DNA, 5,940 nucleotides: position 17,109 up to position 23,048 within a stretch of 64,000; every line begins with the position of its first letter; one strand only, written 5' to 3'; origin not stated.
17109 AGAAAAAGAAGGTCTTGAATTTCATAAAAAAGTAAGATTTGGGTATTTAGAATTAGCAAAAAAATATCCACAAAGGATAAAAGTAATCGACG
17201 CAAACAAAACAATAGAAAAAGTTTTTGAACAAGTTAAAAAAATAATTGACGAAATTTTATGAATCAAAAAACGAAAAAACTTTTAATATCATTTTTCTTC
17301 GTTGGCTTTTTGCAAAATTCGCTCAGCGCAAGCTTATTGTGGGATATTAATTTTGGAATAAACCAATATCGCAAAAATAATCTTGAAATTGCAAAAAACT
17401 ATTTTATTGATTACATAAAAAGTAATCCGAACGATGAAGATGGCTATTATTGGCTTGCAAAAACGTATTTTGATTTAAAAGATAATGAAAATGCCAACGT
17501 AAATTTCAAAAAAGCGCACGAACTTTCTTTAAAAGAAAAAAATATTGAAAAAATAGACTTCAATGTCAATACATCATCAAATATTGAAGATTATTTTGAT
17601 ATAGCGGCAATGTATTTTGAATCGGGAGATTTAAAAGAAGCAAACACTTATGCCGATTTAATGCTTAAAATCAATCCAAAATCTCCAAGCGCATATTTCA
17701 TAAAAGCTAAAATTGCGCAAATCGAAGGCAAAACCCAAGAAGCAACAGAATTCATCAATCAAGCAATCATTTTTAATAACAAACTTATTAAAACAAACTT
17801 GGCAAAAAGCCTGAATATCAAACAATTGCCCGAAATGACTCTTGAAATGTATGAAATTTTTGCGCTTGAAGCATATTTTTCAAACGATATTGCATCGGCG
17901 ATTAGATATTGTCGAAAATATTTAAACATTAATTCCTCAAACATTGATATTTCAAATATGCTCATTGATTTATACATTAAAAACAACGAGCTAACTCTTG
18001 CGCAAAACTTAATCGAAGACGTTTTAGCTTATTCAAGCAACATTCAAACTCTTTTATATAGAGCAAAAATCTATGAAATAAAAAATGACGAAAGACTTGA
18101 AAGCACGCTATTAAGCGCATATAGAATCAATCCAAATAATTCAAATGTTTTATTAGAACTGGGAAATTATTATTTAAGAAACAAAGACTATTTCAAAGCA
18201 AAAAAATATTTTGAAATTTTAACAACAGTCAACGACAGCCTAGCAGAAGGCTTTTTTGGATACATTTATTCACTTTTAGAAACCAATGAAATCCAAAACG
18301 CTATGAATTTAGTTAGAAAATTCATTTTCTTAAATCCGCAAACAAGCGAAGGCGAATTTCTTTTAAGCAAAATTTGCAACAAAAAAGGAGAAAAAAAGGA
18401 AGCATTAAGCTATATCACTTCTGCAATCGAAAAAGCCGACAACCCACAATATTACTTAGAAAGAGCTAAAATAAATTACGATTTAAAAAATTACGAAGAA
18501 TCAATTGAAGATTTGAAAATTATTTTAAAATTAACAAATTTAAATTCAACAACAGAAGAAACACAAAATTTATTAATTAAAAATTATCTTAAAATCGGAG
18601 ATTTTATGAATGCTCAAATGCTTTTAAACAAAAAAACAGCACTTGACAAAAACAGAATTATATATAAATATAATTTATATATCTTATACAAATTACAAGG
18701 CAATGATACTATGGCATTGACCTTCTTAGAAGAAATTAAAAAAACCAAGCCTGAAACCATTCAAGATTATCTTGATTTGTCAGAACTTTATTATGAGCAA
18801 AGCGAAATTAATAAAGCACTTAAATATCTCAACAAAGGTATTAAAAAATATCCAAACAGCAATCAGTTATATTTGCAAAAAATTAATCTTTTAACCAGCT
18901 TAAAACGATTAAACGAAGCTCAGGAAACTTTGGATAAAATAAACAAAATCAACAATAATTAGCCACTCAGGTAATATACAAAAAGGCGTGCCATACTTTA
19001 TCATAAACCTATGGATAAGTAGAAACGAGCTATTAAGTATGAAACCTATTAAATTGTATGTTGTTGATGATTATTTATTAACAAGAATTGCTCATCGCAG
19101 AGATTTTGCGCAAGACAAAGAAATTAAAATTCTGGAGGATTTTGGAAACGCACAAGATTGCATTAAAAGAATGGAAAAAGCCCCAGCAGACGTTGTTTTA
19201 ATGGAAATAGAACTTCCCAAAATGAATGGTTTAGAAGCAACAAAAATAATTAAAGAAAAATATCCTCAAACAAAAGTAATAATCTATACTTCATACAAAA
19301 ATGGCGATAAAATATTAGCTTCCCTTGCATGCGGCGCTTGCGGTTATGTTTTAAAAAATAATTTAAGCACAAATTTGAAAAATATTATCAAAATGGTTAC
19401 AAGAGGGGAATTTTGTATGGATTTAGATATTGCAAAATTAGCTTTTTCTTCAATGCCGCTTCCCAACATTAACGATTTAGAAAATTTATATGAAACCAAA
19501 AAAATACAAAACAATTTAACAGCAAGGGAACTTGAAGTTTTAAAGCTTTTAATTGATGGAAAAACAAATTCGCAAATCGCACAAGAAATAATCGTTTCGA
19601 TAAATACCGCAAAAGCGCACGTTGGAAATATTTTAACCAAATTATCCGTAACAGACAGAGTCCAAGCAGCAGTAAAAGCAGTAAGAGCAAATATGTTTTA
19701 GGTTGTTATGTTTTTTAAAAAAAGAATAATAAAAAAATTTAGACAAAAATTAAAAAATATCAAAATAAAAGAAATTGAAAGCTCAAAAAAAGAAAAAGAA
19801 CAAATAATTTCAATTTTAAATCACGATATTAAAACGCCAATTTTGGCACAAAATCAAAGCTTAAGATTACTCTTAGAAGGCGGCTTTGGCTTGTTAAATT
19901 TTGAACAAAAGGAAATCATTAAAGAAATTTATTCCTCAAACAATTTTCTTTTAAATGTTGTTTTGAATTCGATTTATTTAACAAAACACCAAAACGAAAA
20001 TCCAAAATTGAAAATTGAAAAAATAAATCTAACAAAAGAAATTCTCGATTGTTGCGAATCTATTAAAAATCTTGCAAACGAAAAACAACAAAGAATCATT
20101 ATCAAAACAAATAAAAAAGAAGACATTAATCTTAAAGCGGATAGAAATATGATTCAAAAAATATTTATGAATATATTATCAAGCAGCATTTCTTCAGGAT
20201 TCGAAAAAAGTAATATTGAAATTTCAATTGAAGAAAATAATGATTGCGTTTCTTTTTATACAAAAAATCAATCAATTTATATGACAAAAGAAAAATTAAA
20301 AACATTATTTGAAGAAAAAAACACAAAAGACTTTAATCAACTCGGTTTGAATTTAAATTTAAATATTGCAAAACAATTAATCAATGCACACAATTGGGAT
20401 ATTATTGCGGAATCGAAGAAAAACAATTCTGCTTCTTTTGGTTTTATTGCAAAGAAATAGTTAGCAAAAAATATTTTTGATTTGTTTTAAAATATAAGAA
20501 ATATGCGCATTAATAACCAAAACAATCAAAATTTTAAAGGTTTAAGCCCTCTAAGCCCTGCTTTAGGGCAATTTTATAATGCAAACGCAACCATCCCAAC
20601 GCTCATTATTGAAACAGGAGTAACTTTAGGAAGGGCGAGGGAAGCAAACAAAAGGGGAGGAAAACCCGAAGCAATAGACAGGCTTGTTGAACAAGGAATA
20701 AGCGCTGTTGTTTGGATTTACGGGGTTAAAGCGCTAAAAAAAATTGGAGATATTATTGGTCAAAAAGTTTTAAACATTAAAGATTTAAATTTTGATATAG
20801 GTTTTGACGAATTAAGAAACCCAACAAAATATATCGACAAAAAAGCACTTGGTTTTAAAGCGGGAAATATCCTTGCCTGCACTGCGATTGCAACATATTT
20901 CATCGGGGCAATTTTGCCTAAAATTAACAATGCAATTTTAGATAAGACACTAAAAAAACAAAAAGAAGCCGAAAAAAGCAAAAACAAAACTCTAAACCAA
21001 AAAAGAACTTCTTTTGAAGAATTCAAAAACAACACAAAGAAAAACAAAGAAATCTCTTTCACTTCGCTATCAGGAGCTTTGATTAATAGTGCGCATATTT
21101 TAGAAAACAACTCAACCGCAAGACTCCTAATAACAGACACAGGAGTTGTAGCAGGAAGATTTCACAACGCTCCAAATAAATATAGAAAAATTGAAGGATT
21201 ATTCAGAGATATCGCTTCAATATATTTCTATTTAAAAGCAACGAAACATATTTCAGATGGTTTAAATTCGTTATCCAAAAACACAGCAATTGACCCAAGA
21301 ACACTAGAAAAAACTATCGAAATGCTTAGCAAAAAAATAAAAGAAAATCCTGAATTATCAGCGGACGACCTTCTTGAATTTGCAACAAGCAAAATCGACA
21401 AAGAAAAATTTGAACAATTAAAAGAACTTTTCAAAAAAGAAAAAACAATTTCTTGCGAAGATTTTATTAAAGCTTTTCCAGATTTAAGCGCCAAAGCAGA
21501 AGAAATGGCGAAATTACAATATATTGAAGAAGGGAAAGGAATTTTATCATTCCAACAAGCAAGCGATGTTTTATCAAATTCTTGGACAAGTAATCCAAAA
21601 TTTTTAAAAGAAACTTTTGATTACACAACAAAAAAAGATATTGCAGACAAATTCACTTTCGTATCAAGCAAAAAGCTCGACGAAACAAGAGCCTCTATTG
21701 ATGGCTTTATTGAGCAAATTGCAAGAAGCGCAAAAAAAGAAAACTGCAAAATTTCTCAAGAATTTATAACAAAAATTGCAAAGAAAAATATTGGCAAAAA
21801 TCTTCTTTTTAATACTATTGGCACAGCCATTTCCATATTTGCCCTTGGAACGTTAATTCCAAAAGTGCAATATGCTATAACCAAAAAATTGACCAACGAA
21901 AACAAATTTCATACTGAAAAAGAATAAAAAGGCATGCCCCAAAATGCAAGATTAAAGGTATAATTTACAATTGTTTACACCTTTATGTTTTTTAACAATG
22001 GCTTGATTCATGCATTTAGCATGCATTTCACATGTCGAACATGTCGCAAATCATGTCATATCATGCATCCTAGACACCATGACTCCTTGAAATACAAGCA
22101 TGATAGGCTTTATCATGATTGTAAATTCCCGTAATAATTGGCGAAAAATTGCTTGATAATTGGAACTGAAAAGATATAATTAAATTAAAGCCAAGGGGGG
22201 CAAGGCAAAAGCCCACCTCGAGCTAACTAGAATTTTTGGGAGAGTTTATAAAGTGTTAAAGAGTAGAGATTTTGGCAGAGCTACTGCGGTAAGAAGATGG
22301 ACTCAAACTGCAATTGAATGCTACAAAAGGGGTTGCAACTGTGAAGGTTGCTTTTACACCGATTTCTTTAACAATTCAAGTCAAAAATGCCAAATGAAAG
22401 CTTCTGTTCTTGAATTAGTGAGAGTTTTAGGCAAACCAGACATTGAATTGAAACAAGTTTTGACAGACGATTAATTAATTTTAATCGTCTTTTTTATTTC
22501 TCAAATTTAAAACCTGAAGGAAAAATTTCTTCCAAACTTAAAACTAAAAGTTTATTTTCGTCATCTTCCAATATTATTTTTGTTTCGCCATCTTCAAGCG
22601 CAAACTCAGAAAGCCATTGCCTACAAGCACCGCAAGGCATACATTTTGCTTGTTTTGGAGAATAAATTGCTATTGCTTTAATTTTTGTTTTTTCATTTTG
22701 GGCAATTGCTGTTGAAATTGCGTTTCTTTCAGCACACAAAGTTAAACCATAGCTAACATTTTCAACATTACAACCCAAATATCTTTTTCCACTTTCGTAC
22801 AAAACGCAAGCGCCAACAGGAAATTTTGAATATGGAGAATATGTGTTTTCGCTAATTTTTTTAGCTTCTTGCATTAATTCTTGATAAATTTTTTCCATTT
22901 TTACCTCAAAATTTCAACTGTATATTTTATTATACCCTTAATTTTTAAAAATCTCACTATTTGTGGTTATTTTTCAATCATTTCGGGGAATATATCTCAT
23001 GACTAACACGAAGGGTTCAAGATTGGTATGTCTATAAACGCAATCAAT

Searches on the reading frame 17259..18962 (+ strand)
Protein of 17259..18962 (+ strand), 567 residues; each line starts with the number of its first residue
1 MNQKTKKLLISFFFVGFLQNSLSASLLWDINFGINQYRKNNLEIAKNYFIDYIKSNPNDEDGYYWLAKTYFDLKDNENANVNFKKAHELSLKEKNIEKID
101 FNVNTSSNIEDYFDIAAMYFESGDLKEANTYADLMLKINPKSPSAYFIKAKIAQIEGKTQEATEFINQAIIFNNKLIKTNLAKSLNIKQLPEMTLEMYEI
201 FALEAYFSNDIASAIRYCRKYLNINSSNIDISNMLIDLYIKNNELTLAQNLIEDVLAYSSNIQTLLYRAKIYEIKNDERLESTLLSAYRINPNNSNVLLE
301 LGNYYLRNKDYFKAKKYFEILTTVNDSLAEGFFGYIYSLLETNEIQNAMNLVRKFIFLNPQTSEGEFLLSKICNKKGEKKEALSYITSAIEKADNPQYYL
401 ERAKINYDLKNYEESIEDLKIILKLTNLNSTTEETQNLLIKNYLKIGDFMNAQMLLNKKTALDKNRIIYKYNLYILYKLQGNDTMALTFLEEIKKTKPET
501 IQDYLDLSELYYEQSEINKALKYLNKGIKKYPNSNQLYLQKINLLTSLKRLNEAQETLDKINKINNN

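Call 53: search_protein_families(library=pfam, proteins=[window:17259-18962:+], max_evalue=0.00001)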
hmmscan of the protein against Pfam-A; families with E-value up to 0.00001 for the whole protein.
window:17259-18962:+ (567 aa): 17 families
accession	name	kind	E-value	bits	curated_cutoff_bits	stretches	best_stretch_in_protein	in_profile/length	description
PF14559.12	TPR_19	-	2.4e-25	89.1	25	0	513-566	3-56/68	Tetratricopeptide repeat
PF07719.23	TPR_2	-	6.3e-22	76.3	27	0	297-319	3-25/34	Tetratricopeptide repeat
PF13428.12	TPR_14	-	3.8e-19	67.7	23.5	0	112-151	4-43/44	Tetratricopeptide repeat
PF12895.13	ANAPC3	-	4e-17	62.7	27.2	0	342-417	2-77/82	Anaphase-promoting complex, cyclosome, subunit 3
PF13432.12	TPR_16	-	1.4e-15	57.9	32.7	0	33-79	4-50/65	Tetratricopeptide repeat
PF13181.12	TPR_8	-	2.8e-12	46.2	25.7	0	62-89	3-30/34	Tetratricopeptide repeat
PF13424.12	TPR_12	-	1.6e-10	41.5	30.1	0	494-529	38-73/77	Tetratricopeptide repeat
PF13431.12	TPR_17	-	1.7e-09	37.6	24.4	0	285-315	3-33/34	Tetratricopeptide repeat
PF13371.12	TPR_9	-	5.7e-09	36.3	35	0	117-162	3-48/73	Tetratricopeptide repeat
PF25062.1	ARM_TT21_N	-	2.5e-08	34.4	40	0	122-177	113-202/222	Tetratricopeptide repeat protein 21 N-terminal ARM repeat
PF00515.34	TPR_1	-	6.2e-08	32.6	27.8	0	510-533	10-33/34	Tetratricopeptide repeat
PF13174.12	TPR_6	-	6.9e-08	33.1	26.3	0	505-534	4-33/33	Tetratricopeptide repeat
PF23914.1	TPR_CcmH_CycH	-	1.7e-07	31.6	42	0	53-96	43-86/158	Cytochrome c-type biogenesis protein H TPR domain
PF12569.14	NatA_aux_su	-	3e-07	30.2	33.3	0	111-169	194-252/515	N-terminal acetyltransferase A, auxiliary subunit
PF25058.1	ARM_TT21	-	4.8e-07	30.3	27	0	394-526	5-119/155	Tetratricopeptide repeat protein 21 ARM repeat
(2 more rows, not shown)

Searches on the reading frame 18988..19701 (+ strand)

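Call 53: search_protein_families(library=pfam, proteins=[window:18988-19701:+], max_evalue=0.00001)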
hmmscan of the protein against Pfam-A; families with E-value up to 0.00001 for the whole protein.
window:18988-19701:+ (237 aa): 2 families
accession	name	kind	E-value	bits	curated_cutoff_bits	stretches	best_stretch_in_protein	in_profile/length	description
PF00072.30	Response_reg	-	2.5e-18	66.7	30.2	1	25-134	3-110/111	Response regulator receiver domain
PF00196.25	GerE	-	2.1e-17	62.9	23.5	1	176-231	2-57/57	Bacterial regulatory proteins, luxR family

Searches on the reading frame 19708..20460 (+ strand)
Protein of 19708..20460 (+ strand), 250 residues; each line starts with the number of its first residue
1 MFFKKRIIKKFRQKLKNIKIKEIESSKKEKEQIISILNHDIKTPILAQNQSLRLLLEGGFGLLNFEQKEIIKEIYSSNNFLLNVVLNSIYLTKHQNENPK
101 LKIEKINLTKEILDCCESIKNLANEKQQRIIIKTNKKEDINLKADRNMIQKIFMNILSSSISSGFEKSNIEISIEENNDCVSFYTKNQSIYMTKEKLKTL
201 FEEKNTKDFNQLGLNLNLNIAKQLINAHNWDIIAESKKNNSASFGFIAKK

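Call 53: search_protein_families(library=pfam, proteins=[window:19708-20460:+], max_evalue=0.00001)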
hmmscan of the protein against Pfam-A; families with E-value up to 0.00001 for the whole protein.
window:19708-20460:+ (250 aa): 1 family
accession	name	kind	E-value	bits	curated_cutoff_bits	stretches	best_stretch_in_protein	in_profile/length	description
PF02518.31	HATPase_c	-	1.1e-07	32.6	26.4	1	145-244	2-103/111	Histidine kinase-, DNA gyrase B-, and HSP90-like ATPase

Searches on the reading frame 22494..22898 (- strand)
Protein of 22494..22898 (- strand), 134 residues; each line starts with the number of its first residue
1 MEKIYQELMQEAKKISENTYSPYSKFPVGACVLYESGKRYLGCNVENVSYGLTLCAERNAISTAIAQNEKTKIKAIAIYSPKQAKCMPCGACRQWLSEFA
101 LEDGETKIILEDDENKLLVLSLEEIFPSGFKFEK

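Call 53: search_protein_families(library=pfam, proteins=[window:22494-22898:-], max_evalue=0.00001)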
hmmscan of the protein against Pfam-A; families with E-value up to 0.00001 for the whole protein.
window:22494-22898:- (134 aa): 3 families
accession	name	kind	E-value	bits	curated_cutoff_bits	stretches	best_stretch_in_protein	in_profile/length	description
PF00383.29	dCMP_cyt_deam_1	-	1.6e-19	70.1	25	1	5-101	4-95/102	Cytidine and deoxycytidylate deaminase zinc-binding region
PF08211.18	dCMP_cyt_deam_2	-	2.8e-08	34.5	25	1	6-79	42-116/130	Cytidine and deoxycytidylate deaminase zinc-binding region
PF14421.12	LmjF365940-deam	-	5.3e-07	30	27.1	0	38-78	60-103/218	LmjF365940 subfamily CDD/CDA-like deaminase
